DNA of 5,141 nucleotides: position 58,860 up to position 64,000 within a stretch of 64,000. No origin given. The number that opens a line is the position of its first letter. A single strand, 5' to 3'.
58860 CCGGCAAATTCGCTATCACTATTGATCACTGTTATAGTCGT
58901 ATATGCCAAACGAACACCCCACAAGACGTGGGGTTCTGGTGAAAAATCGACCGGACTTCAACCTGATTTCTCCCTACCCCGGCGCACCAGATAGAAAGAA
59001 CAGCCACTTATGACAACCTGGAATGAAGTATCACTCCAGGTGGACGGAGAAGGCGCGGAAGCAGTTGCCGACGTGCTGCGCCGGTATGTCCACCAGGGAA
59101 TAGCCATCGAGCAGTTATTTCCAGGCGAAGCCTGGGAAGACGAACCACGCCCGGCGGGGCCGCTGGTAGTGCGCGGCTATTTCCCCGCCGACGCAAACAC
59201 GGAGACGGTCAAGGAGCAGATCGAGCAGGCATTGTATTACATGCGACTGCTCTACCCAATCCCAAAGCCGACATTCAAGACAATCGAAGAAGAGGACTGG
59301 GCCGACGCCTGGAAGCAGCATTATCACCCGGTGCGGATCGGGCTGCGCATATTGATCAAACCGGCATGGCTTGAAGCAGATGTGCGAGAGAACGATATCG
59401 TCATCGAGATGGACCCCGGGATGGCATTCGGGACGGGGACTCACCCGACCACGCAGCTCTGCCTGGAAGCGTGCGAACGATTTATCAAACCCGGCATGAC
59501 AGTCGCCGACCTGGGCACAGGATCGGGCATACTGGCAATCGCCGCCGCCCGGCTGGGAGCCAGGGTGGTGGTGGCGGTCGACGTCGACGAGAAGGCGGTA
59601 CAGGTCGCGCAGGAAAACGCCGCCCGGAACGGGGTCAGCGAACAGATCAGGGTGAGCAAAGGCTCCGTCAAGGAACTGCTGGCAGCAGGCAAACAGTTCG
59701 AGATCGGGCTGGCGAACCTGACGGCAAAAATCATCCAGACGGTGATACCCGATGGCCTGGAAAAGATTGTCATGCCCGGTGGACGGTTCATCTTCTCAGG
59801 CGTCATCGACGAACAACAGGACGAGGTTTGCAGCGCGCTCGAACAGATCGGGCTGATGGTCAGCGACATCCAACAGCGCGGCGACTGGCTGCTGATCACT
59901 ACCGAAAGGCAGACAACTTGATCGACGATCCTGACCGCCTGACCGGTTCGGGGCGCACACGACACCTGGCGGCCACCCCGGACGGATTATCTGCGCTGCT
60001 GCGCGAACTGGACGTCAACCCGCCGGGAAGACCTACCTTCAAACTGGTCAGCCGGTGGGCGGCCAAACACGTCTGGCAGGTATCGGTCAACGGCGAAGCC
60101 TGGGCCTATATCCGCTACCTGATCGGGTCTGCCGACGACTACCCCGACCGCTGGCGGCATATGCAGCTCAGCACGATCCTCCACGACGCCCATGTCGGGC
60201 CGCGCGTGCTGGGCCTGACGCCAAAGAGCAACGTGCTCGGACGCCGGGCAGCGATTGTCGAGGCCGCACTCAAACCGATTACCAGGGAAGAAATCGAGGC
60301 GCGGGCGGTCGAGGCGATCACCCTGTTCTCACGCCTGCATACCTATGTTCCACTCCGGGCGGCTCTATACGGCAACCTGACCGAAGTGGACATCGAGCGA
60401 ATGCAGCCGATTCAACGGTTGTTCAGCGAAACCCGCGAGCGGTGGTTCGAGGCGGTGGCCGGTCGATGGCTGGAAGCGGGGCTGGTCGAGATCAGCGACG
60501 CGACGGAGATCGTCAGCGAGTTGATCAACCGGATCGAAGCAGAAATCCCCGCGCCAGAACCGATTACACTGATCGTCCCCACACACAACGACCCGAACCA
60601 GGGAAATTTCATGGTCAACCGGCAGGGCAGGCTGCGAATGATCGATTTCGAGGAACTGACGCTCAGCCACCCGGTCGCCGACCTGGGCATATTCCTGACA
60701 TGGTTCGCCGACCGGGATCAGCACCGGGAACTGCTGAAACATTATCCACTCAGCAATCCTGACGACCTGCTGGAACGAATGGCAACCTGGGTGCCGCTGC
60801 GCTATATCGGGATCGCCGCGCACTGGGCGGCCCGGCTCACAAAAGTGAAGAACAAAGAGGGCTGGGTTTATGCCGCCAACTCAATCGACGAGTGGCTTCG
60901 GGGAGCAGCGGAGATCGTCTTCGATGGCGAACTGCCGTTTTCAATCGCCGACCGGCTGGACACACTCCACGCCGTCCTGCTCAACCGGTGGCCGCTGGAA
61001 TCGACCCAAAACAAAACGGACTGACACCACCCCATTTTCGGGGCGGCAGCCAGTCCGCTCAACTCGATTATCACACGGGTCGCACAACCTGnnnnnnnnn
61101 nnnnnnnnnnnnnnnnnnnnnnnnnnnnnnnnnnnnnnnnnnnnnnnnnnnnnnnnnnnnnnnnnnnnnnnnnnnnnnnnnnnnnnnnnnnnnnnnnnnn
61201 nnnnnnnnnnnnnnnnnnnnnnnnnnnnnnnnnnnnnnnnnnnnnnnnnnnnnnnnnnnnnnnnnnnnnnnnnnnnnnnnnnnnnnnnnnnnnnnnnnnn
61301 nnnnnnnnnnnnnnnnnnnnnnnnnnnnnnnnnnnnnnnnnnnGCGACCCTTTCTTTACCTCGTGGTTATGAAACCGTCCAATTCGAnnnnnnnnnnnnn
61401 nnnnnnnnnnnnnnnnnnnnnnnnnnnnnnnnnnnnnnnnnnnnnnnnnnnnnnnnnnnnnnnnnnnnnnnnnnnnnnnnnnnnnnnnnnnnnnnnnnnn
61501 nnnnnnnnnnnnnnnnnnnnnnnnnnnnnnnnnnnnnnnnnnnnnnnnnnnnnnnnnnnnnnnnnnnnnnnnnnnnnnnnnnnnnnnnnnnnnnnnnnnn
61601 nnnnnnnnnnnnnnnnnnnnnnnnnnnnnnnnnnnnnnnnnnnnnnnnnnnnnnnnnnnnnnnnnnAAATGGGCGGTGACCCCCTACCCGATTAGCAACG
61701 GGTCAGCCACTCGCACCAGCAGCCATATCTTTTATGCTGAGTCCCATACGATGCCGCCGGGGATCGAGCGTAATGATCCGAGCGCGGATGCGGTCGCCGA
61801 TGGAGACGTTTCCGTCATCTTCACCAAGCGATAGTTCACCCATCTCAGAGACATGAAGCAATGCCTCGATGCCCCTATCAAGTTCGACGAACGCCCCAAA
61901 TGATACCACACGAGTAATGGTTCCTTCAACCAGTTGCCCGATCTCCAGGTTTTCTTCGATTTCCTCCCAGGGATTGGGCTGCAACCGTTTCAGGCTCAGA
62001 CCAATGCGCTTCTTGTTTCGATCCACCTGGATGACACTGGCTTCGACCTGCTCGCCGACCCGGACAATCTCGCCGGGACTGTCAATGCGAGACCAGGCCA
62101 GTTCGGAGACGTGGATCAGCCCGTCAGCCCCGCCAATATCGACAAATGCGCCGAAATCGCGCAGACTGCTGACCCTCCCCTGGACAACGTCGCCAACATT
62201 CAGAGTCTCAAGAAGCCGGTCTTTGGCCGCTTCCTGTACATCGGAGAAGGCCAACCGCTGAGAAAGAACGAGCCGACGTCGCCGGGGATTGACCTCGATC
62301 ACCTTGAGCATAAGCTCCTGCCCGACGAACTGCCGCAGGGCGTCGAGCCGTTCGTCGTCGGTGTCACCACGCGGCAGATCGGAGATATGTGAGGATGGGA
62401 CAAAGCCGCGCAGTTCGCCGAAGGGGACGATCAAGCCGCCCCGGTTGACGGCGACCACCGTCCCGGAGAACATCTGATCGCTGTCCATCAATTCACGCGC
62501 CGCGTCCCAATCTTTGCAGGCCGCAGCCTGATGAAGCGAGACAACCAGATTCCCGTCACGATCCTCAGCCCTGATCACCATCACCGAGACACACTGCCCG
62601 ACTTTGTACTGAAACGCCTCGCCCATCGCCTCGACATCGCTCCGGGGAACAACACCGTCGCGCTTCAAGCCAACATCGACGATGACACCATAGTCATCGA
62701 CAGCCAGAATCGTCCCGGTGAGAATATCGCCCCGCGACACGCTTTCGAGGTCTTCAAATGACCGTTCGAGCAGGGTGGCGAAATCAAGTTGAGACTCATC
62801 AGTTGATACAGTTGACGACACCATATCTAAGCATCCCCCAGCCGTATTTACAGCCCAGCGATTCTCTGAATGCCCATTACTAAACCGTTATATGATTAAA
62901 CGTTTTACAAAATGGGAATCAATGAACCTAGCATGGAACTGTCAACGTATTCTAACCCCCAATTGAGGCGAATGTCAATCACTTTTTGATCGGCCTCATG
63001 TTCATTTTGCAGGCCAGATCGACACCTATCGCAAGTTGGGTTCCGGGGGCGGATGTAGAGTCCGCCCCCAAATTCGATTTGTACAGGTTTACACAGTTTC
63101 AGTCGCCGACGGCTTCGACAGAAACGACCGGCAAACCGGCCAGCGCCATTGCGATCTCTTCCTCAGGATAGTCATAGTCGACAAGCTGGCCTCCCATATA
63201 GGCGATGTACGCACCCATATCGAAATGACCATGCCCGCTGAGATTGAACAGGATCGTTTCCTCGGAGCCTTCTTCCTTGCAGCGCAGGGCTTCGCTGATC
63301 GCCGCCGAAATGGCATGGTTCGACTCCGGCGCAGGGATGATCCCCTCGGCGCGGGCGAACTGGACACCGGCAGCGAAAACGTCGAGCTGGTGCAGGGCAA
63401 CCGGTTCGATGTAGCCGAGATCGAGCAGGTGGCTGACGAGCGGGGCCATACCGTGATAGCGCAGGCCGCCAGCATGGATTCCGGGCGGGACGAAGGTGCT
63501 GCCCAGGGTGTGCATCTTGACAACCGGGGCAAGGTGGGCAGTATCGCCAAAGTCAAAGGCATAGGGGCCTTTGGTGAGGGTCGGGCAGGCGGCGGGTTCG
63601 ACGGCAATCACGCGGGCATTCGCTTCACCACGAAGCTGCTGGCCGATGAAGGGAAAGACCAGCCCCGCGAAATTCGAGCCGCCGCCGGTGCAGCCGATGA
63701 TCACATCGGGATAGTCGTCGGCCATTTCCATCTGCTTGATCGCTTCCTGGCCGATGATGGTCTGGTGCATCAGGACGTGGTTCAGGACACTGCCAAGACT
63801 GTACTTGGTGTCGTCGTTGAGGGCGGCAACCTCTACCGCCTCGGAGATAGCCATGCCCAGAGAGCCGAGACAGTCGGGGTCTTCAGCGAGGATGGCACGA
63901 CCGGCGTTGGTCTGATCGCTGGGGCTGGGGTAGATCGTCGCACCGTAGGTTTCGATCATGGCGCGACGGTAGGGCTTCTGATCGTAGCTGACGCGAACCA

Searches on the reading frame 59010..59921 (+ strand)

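Call 61: search_protein_families(library=pfam, proteins=[window:59010-59921:+], max_evalue=0.0001)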
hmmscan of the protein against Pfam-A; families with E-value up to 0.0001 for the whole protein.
window:59010-59921:+ (303 aa): 8 families
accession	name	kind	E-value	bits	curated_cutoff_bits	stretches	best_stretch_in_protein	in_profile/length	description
PF06325.19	PrmA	-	2.8e-83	280.3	22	1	3-300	1-295/296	Ribosomal protein L11 methyltransferase (PrmA)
PF13847.12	Methyltransf_31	-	1.4e-11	44.7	27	1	159-278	1-127/145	Methyltransferase domain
PF13649.12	Methyltransf_25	-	4e-10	40.7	27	1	165-236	1-71/97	Methyltransferase domain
PF05175.20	MTS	-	3.1e-09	37.1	23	1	147-223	19-93/170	Methyltransferase small domain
PF12847.13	Methyltransf_18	-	6.9e-09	36.3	27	1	152-263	5-116/151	Methyltransferase domain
PF08241.18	Methyltransf_11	-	1.3e-07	32.6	21.2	1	167-262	2-95/95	Methyltransferase domain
PF02475.24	TRM5-TYW2_MTfase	-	1.4e-05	25.5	28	1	157-224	32-100/164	TRM5/TYW2 methyltransferase domain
PF03602.21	Cons_hypoth95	-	1.7e-05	25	24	1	144-224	21-104/182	Conserved hypothetical protein 95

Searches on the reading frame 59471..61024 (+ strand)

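Call 61: search_protein_families(library=pfam, proteins=[window:59471-61024:+], max_evalue=0.0001)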
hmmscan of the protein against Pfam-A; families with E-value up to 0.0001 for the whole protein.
window:59471-61024:+ (517 aa): 1 family
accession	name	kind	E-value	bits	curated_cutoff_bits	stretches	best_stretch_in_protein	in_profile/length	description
PF01636.29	APH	-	3.3e-11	43.8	23.2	1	237-417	47-217/239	Phosphotransferase enzyme family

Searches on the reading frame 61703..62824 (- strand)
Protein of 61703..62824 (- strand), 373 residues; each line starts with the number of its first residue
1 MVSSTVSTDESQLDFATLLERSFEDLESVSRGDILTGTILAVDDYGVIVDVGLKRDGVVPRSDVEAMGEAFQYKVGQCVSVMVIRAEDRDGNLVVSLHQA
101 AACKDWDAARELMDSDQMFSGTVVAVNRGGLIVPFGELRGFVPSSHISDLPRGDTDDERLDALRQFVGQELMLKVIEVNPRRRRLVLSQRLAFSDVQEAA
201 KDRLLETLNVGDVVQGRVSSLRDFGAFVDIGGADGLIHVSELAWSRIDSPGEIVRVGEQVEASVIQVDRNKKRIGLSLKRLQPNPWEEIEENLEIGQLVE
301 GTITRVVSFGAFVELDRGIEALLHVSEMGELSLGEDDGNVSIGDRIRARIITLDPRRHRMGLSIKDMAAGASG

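Call 61: search_protein_families(library=pfam, proteins=[window:61703-62824:-], max_evalue=0.0001)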
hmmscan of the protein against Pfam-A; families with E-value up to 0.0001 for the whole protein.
window:61703-62824:- (373 aa): 4 families
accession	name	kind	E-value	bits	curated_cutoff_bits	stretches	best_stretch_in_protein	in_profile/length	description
PF00575.29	S1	-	9.7e-64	212.2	22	4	208-279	2-74/74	S1 RNA binding domain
PF23459.1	S1_RRP5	-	8.6e-19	68.3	27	1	211-278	4-72/72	RRP5 S1 domain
PF13509.12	S1_2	-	2.4e-07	31.2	21.8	0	295-330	1-37/61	S1 domain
PF21710.3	Spt6_S1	-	1.4e-06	28.9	27.5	0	207-280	13-88/91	Spt6, S1/OB domain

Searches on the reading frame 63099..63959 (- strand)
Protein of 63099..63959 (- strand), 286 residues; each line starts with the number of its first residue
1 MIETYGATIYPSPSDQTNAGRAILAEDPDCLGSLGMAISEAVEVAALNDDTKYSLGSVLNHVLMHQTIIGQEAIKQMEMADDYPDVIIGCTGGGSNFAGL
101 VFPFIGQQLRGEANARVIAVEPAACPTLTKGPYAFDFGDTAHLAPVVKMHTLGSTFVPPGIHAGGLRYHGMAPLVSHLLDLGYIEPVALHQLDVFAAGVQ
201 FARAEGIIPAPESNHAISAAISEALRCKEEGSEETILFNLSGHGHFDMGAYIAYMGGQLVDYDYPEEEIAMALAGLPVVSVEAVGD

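Call 61: search_protein_families(library=pfam, proteins=[window:63099-63959:-], max_evalue=0.0001)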
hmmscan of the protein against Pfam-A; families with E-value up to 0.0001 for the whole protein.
window:63099-63959:- (286 aa): 1 family
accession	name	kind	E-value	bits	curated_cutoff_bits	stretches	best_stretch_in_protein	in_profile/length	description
PF00291.31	PALP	-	2.1e-16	60.6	35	1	2-242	97-295/295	Pyridoxal-phosphate dependent enzyme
